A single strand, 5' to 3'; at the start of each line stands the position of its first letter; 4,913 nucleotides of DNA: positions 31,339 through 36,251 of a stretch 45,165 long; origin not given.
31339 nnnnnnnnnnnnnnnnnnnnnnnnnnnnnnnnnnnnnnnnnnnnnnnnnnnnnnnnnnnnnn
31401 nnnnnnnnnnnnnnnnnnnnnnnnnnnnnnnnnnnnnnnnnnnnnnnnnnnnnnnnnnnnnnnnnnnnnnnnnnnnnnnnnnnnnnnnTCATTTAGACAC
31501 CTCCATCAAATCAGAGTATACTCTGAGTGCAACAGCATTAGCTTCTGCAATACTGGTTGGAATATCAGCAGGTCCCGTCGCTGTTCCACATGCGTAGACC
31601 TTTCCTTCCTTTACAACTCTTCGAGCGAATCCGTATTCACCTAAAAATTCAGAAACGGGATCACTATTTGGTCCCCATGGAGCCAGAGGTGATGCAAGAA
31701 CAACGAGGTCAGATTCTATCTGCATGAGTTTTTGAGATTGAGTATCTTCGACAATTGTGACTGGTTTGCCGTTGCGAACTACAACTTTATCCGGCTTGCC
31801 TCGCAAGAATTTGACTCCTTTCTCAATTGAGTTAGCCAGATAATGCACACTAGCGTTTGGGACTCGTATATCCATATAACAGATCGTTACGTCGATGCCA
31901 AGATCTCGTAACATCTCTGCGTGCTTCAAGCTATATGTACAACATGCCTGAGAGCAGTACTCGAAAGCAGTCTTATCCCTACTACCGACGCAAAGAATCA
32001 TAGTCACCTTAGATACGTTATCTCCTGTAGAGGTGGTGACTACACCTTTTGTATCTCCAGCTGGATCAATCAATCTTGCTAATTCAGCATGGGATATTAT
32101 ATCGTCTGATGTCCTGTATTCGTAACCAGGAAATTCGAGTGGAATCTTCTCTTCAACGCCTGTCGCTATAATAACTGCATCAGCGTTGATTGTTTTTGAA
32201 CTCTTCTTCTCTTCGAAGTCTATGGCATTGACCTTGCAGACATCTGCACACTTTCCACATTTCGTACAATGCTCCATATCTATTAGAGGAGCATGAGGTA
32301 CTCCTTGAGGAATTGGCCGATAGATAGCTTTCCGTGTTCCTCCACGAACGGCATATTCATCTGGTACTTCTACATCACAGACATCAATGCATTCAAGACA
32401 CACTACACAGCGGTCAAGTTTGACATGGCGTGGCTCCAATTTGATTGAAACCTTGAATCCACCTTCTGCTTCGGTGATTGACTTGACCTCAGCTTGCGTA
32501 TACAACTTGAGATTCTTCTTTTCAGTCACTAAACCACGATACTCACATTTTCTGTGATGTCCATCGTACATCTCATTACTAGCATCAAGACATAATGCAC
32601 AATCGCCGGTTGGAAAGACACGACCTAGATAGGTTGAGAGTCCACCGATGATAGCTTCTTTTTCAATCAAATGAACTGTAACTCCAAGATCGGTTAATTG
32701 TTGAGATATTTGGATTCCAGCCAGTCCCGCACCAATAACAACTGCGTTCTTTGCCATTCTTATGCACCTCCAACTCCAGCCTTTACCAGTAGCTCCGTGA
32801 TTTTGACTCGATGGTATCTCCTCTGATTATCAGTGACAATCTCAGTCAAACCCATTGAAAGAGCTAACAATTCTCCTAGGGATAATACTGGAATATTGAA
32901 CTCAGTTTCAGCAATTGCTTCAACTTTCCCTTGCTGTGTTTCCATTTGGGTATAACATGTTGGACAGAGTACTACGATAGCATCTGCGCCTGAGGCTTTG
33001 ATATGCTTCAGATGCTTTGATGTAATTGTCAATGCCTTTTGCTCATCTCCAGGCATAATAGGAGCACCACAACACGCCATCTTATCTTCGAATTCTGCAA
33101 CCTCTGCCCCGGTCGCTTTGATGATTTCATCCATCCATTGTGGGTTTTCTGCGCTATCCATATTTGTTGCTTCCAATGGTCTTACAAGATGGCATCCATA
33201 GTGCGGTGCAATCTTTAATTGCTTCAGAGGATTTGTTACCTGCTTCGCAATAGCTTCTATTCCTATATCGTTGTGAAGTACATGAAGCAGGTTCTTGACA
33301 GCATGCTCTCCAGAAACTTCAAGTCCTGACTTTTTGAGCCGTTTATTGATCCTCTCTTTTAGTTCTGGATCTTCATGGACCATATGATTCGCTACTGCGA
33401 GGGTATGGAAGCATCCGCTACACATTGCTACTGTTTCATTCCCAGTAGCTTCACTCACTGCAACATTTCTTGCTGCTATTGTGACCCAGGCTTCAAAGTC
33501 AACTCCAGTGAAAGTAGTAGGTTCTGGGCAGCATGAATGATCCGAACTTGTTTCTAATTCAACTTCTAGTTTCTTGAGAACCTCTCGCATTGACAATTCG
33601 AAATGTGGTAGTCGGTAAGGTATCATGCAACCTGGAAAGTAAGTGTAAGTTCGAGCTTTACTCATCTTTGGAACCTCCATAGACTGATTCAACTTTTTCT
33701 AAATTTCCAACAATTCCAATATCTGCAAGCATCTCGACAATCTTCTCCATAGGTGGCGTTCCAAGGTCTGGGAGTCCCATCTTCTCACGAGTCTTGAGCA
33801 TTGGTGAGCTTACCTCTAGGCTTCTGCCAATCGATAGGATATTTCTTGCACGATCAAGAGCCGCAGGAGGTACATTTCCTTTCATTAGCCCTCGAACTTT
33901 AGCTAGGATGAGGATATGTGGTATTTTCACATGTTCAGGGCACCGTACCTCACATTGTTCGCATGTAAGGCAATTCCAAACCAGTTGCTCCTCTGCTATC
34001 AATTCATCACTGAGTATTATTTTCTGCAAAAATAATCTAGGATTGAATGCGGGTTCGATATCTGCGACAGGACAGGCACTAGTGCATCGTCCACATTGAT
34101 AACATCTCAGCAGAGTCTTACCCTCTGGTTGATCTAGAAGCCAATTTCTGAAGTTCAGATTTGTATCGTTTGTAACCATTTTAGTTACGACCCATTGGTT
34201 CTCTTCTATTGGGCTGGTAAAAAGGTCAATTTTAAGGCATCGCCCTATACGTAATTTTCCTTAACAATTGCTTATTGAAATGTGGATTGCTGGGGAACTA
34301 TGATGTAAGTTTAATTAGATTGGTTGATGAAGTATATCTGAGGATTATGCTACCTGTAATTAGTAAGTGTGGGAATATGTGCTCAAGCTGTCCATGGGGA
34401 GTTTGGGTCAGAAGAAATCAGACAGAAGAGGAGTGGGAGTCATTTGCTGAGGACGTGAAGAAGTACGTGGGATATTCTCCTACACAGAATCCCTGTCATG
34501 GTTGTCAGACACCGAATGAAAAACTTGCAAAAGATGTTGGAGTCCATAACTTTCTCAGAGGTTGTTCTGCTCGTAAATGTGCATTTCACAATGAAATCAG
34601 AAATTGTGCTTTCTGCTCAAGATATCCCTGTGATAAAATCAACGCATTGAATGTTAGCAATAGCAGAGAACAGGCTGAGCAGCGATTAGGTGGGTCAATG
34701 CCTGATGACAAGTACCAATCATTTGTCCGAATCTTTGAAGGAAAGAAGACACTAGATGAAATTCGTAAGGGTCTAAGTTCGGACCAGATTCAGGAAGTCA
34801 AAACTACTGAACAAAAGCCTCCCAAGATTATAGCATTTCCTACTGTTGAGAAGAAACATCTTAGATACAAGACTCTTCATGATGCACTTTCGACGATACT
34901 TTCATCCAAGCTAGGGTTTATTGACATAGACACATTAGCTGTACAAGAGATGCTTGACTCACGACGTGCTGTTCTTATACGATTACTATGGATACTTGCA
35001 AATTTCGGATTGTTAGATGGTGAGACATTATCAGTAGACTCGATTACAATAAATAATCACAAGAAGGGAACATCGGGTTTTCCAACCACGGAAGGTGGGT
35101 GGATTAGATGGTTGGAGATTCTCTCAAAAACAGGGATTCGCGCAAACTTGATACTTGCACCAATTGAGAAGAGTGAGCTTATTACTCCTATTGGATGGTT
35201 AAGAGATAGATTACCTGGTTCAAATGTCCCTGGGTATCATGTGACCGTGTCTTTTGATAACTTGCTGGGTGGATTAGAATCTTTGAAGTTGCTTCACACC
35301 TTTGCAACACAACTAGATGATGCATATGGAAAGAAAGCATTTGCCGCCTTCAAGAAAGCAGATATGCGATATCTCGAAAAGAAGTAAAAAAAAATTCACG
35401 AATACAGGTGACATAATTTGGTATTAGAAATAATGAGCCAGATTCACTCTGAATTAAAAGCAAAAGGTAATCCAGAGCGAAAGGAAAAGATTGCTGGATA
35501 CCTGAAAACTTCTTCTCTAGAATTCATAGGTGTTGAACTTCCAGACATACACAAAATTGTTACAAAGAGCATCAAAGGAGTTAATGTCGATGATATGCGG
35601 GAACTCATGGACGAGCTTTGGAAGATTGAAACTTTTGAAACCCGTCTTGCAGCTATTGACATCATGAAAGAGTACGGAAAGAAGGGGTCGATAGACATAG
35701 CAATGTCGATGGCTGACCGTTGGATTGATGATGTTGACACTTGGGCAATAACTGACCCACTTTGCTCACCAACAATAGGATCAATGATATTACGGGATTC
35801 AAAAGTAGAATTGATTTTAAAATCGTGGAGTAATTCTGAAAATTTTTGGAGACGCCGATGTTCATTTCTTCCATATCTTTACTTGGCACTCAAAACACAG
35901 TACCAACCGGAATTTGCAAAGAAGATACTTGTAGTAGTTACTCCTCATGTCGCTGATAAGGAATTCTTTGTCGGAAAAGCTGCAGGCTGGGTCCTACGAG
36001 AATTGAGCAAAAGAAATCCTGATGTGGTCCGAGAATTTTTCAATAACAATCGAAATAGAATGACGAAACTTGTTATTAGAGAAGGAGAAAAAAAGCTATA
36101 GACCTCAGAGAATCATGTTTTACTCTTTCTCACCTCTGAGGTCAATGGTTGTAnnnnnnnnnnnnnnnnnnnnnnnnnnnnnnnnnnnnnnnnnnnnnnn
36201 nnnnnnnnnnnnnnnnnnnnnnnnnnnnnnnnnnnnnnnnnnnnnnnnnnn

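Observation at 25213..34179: Hdr-type electron-bifurcation operon with three HdrA paralogues, two MvhD modules and an NAD(P)H port but no hydrogenase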

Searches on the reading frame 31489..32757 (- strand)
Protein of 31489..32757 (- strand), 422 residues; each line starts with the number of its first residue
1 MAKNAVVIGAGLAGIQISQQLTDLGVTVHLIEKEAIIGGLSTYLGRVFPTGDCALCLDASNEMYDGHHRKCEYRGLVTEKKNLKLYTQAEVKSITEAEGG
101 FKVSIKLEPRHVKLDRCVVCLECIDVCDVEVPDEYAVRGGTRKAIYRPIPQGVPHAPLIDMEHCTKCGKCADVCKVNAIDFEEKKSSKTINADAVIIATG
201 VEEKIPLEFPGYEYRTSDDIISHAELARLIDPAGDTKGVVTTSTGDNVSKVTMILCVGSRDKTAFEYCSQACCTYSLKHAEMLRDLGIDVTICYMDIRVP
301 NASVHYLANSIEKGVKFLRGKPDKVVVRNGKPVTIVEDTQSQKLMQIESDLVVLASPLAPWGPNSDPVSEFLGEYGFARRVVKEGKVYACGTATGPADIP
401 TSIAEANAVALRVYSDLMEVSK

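Call 5: search_protein_families(library=pfam, proteins=[window:31489-32757:-], max_evalue=0.01)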
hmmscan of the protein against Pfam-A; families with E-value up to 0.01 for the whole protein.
window:31489-32757:- (422 aa): 19 families
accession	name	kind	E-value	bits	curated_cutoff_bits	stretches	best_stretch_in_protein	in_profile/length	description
PF07992.20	Pyr_redox_2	-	6.3e-14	52.5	26.1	2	4-120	2-106/291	Pyridine nucleotide-disulphide oxidoreductase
PF00037.32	Fer4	-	4.3e-07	29.9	21.1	1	158-180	2-24/24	4Fe-4S binding domain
PF00070.33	Pyr_redox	-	7e-07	30.1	22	1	5-35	2-32/82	Pyridine nucleotide-disulphide oxidoreductase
PF13187.11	Fer4_9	-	1e-06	29.1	27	1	116-179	1-52/52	4Fe-4S dicluster domain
PF13738.12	Pyr_redox_3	-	1e-06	28.6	30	1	6-105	1-118/305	Pyridine nucleotide-disulphide oxidoreductase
PF12838.12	Fer4_7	-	5.5e-06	27.2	27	1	163-189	1-27/52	4Fe-4S dicluster domain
PF12831.13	FAD_oxidored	-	1.6e-05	24.9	27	1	6-47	3-44/416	FAD dependent oxidoreductase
PF13450.12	NAD_binding_8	-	1.9e-05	25.3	21.9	1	7-42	1-36/68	NAD(P)-binding Rossmann-like domain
PF13237.11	Fer4_10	-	7.2e-05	23.1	25.5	1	157-191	2-38/53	4Fe-4S dicluster domain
PF01266.30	DAO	-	9.1e-05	22.6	27.9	0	5-41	2-39/353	FAD dependent oxidoreductase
PF12837.12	Fer4_6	-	0.0004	20.7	25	1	157-179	2-24/24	4Fe-4S binding domain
PF12797.12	Fer4_2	-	0.00044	20.5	24.5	1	156-175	2-21/22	4Fe-4S binding domain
PF13484.11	Fer4_16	-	0.00064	20.9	30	1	163-192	1-31/66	4Fe-4S double cluster binding domain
PF14697.11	Fer4_21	-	0.0013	19.2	35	1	159-192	3-39/59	4Fe-4S dicluster domain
PF03486.20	HI0933_like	-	0.0013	18.7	50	0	4-38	2-36/244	HI0933-like protein Rossmann domain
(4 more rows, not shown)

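Call 6: search_protein_families(library=ncbifam, proteins=[window:31489-32757:-], max_evalue=0.01)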
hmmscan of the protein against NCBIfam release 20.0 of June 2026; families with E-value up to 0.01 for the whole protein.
window:31489-32757:- (422 aa): 65 families (the best 25 are shown)
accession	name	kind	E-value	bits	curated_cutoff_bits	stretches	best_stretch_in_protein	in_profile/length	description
NF040770.1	hetero_SS_HdrA2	exception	2.7e-92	310.2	1100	1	2-415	139-558/777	CoB-CoM heterodisulfide reductase HdrA2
NF041891.1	hdrA_Methbact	equivalog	1.8e-87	294.3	1300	1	3-414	134-553/762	ferredoxin:CoB-CoM heterodisulfide reductase subunit HdrA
NF041778.1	hetero_SS_HdrA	equivalog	2.1e-76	257.4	1400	1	2-413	142-566/771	ferredoxin:CoB-CoM heterodisulfide reductase subunit HdrA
NF004943.0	PRK06292.2-1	equivalog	4.1e-08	32.4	432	0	3-41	172-211/456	dihydrolipoyl dehydrogenase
NF005745.0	PRK07569.1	equivalog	8e-08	31.9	333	1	109-186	140-213/238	bidirectional hydrogenase complex protein HoxU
NF038196.1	ferrodoxin_EFR1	subfamily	2.8e-07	30.8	75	1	162-185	184-207/242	EFR1 family ferrodoxin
TIGR02512.1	FeFe_hydrog_A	subfamily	5.8e-07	28.7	405.95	1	114-184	6-72/375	[FeFe] hydrogenase, group A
TIGR01350.1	lipoamide_DH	equivalog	1.1e-06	27.7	408.8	0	4-42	3-40/461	dihydrolipoyl dehydrogenase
NF045874.1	Vhu_polyferre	exception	1.2e-06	27.6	600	1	90-196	60-160/381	F420-non-reducing hydrogenase associated-polyferredoxin VhuB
TIGR04018.1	Bthiol_YpdA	hypoth_equivalog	8.5e-06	24.8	339.9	1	5-114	2-114/316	YpdA family putative bacillithiol disulfide reductase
TIGR01971.1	NuoI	subfamily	9.9e-06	25.2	113.05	1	99-184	27-103/121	NADH-quinone oxidoreductase, chain I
NF004939.0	PRK06292.1-1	equivalog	1.3e-05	24.1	435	1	3-41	173-211/476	dihydrolipoyl dehydrogenase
NF042909.1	FMH_DH_FwdF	exception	1.4e-05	24.4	375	1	111-184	174-247/336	tungsten-dependent formylmethanofuran dehydrogenase subunit FwdF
NF003585.0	PRK05249.1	equivalog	1.7e-05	23.7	465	1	4-47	8-51/464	Si-specific NAD(P)(+) transhydrogenase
TIGR02374.1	nitri_red_nirB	equivalog_domain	1.7e-05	23.5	578.35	0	3-36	141-174/794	nitrite reductase large subunit NirB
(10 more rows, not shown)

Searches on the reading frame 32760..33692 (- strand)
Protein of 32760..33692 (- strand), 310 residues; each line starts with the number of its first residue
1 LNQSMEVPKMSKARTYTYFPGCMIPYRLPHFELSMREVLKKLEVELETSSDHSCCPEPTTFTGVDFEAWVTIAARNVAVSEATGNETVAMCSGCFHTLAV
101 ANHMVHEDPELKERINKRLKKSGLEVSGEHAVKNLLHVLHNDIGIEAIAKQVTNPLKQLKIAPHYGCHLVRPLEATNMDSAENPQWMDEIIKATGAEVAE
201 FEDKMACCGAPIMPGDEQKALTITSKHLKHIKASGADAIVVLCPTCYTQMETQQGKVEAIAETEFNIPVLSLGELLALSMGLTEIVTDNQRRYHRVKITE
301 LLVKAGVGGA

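Call 5: search_protein_families(library=pfam, proteins=[window:32760-33692:-], max_evalue=0.01)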
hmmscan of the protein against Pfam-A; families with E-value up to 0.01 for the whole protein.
window:32760-33692:- (310 aa): 1 family
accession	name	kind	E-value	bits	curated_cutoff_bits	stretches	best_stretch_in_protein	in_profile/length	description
PF02754.22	CCG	-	2.5e-33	114.5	20.6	2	162-250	2-84/85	Cysteine-rich domain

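Call 6: search_protein_families(library=ncbifam, proteins=[window:32760-33692:-], max_evalue=0.01)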
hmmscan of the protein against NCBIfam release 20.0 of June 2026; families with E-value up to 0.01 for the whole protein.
window:32760-33692:- (310 aa): 9 families
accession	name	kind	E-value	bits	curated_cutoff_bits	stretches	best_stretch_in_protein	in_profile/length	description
TIGR03288.1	CoB_CoM_SS_B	equivalog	6.3e-80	268.5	345.15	1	16-303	2-288/290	CoB--CoM heterodisulfide reductase subunit B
NF042965.1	MFR_anch_SdhE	equivalog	2.6e-44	151.9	500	1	16-284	3-266/282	8-methylmenaquinol:fumarate reductase membrane anchor subunit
NF041780.1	hetero_SS_HdrB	equivalog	5.6e-38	131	450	1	17-302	7-302/304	ferredoxin:CoB-CoM heterodisulfide reductase subunit HdrB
NF045670.1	quin_L_LdhH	equivalog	9.3e-23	80.4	800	1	11-252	464-687/706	L-lactate dehydrogenase (quinone) large subunit LdhH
NF004898.0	PRK06259.1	equivalog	6.1e-19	68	385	1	11-276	259-484/488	fumarate reductase (CoM/CoB) subunit TfrB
NF008369.0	PRK11168.1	equivalog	4.2e-12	45.6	278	1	12-255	165-385/401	anaerobic glycerol-3-phosphate dehydrogenase subunit C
NF045663.1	diclust_near_Sec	equivalog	1.6e-07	29.9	530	1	205-259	457-512/759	pyridine nucleotide-disulfide oxidoreductase/dicluster-binding protein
NF008434.0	PRK11274.1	equivalog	1.7e-07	30.5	333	1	4-253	158-391/409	glycolate oxidase subunit GlcF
TIGR03379.1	glycerol3P_GlpC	equivalog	1.1e-05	24.3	279.9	1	14-254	162-381/397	anaerobic glycerol-3-phosphate dehydrogenase subunit GlpC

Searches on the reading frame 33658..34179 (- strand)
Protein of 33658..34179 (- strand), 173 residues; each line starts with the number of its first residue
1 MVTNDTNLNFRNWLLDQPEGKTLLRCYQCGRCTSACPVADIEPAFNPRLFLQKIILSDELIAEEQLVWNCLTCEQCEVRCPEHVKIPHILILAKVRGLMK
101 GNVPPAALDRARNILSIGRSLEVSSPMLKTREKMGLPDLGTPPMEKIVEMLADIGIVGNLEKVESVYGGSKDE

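Call 5: search_protein_families(library=pfam, proteins=[window:33658-34179:-], max_evalue=0.01)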
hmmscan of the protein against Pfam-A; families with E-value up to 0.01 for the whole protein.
window:33658-34179:- (173 aa): 13 families
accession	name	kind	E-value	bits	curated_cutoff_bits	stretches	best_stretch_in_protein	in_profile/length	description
PF13183.11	Fer4_8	-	1.3e-10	42.1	27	1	23-84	2-68/68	4Fe-4S dicluster domain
PF13534.11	Fer4_17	-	4.3e-09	37.2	22.2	1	25-84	1-60/61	4Fe-4S dicluster domain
PF13187.11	Fer4_9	-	4.6e-08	33.4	27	1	25-83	1-50/52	4Fe-4S dicluster domain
PF13237.11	Fer4_10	-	9.3e-07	29.1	25.5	1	25-81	8-53/53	4Fe-4S dicluster domain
PF25160.1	LdpA_Fe-S-bd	-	1.2e-06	28.6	27.6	1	24-42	26-44/49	LdpA Fe-S cluster-binding domain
PF12838.12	Fer4_7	-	4.4e-05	24.3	27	1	25-83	1-51/52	4Fe-4S dicluster domain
PF13484.11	Fer4_16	-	0.00015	22.9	30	1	25-81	1-64/66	4Fe-4S double cluster binding domain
PF12797.12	Fer4_2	-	0.00032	20.9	24.5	1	25-38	9-22/22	4Fe-4S binding domain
PF00037.32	Fer4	-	0.0013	18.9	21.1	1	25-39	7-21/24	4Fe-4S binding domain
PF13746.11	Fer4_18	-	0.0014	19.2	27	0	63-89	54-80/114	4Fe-4S dicluster domain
PF17179.9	Fer4_22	-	0.0031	18.8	27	0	25-38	80-93/95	4Fe-4S dicluster domain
PF14697.11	Fer4_21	-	0.0049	17.4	35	0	26-39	41-54/59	4Fe-4S dicluster domain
PF12798.12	Fer4_3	-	0.006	17.8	27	0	26-38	1-13/15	4Fe-4S binding domain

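Call 6: search_protein_families(library=ncbifam, proteins=[window:33658-34179:-], max_evalue=0.01)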
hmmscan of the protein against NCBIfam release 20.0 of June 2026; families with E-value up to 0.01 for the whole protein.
window:33658-34179:- (173 aa): 27 families (the best 25 are shown)
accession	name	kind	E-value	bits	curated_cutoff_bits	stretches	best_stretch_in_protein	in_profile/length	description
TIGR03290.1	CoB_CoM_SS_C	equivalog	4.8e-21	75.2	160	1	25-151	3-128/144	CoB--CoM heterodisulfide reductase subunit C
NF041890.1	hdrC_Methbact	equivalog_domain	3e-16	59.6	270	1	18-83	23-87/192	ferredoxin:CoB-CoM heterodisulfide reductase subunit HdrC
NF041779.1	hetero_SS_HdrC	equivalog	4.1e-15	55.8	350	1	21-83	28-89/198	ferredoxin:CoB-CoM heterodisulfide reductase subunit HdrC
NF038018.1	qmoC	equivalog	4.3e-11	42.9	300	1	8-97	3-89/360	quinone-interacting membrane-bound oxidoreductase complex subunit QmoC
NF008369.0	PRK11168.1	equivalog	9.6e-11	41.2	278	1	22-96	9-86/401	anaerobic glycerol-3-phosphate dehydrogenase subunit C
TIGR03379.1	glycerol3P_GlpC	equivalog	2.9e-08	32.9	279.9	1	23-96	4-80/397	anaerobic glycerol-3-phosphate dehydrogenase subunit GlpC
NF008434.0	PRK11274.1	equivalog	1.8e-07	30.5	333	1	21-104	20-107/409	glycolate oxidase subunit GlcF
NF045663.1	diclust_near_Sec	equivalog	1.2e-06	26.9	530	1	25-111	305-396/759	pyridine nucleotide-disulfide oxidoreductase/dicluster-binding protein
NF004898.0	PRK06259.1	equivalog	1.6e-06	27.1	385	1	19-124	129-243/488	fumarate reductase (CoM/CoB) subunit TfrB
TIGR00314.1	cdhA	equivalog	2.9e-05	22.1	781.3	1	25-94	400-463/784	CO dehydrogenase/acetyl-CoA synthase complex subunit alpha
TIGR01945.1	rnfC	subfamily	3.1e-05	22.7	245.95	1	24-90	363-424/435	RnfABCDGE type electron transport complex subunit C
NF045670.1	quin_L_LdhH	equivalog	3.6e-05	22.3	800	1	10-96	290-382/706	L-lactate dehydrogenase (quinone) large subunit LdhH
TIGR00384.1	dhsB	subfamily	3.7e-05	23.3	88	1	19-88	135-215/222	succinate dehydrogenase and fumarate reductase iron-sulfur protein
NF009226.0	PRK12576.1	equivalog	0.00015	21.2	344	1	25-96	155-234/317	succinate dehydrogenase/fumarate reductase iron-sulfur subunit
NF041837.1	rnfC_Methano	equivalog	0.00023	20.1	650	1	24-94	358-423/438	Rnf electron transport complex subunit RnfC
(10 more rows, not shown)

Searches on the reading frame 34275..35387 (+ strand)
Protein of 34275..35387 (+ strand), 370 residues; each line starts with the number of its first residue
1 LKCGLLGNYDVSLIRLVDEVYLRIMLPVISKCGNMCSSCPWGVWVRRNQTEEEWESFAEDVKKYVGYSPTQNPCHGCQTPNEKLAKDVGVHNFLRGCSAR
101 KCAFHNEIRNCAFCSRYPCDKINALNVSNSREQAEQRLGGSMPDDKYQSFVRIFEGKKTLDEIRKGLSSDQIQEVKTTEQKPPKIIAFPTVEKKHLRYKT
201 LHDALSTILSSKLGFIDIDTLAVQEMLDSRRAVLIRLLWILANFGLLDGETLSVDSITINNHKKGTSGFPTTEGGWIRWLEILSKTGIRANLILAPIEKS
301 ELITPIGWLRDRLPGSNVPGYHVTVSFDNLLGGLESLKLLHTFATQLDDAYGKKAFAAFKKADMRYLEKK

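Call 7: search_protein_families(library=pfam, proteins=[window:34275-35387:+], max_evalue=0.0001)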
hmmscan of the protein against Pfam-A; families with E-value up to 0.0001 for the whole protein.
window:34275-35387:+ (370 aa): 1 family
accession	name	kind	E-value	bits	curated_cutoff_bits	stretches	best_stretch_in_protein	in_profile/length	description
PF12675.12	DUF3795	-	1.1e-10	42.3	22.6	1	29-123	2-82/83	Protein of unknown function (DUF3795)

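Call 41: search_protein_families(library=ncbifam, proteins=[window:34275-35387:+], max_evalue=0.00001)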
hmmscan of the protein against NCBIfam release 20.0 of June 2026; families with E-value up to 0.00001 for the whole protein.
window:34275-35387:+ (370 aa): 0 families

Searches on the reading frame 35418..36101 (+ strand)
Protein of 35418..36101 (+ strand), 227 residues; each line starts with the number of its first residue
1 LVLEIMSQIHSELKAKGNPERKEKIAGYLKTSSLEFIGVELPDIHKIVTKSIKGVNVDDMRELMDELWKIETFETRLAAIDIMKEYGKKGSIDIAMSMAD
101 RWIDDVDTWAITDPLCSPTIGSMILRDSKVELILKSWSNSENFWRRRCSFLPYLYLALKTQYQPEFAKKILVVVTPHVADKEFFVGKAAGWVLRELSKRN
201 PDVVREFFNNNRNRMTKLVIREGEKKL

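Call 7: search_protein_families(library=pfam, proteins=[window:35418-36101:+], max_evalue=0.0001)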
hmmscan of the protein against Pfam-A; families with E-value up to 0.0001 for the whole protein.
window:35418-36101:+ (227 aa): 1 family
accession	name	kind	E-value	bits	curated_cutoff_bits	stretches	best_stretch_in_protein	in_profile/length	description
PF08713.17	DNA_alkylation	-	1.1e-50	172.7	21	1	10-227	2-213/213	DNA alkylation repair enzyme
